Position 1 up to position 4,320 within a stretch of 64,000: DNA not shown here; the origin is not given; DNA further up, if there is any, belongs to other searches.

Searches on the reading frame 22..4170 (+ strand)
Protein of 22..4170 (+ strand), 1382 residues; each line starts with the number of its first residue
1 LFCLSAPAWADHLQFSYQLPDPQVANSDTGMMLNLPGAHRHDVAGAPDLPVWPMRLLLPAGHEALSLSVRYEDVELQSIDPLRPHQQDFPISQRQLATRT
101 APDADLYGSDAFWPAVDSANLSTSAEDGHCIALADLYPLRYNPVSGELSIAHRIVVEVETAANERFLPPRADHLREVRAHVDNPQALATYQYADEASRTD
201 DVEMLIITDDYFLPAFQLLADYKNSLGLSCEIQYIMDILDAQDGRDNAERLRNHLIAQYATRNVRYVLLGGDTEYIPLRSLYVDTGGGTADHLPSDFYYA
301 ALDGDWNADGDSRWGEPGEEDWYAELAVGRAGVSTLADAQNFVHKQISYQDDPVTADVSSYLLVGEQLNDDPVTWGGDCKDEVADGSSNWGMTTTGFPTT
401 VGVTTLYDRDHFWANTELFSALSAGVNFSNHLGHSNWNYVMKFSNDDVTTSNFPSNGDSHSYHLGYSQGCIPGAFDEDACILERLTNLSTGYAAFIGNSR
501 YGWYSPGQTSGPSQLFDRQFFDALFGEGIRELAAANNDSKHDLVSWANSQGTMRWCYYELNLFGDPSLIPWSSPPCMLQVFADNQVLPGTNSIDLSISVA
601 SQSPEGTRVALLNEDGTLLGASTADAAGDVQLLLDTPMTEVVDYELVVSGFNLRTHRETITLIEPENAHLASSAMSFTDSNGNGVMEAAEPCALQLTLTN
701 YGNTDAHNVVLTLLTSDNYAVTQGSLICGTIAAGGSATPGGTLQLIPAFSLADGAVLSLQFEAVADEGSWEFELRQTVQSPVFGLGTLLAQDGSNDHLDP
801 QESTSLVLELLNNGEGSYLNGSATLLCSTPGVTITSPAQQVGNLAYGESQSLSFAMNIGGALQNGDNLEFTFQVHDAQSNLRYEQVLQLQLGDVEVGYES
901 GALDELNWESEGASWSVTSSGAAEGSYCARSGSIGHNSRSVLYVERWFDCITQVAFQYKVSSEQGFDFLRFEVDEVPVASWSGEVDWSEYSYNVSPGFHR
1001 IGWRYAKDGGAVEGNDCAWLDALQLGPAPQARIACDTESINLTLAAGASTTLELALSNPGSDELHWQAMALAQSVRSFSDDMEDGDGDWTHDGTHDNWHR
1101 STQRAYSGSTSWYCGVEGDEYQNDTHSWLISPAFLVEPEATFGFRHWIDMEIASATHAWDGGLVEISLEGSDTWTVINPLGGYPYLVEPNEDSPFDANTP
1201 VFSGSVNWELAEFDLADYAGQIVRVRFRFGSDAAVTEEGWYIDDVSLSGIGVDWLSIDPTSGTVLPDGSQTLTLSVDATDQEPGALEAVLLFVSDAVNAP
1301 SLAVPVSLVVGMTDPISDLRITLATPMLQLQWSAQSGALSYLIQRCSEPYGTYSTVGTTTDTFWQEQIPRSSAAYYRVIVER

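Call 54: search_protein_families(library=pfam, proteins=[window:22-4170:+], max_evalue=0.0001)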
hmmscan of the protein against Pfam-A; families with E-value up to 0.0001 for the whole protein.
window:22-4170:+ (1382 aa): 3 families
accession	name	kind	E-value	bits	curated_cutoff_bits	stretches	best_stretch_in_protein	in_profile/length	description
PF01364.23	Peptidase_C25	-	1.3e-48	166.6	23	1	204-568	1-372/374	Peptidase family C25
PF20773.4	InhA-like_MAM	-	1.7e-11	44.4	26.9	1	1106-1249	35-164/191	Immune inhibitor A-like, MAM domain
PF19190.6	BACON_2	-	2.2e-06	28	25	0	1253-1295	42-84/94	Viral BACON domain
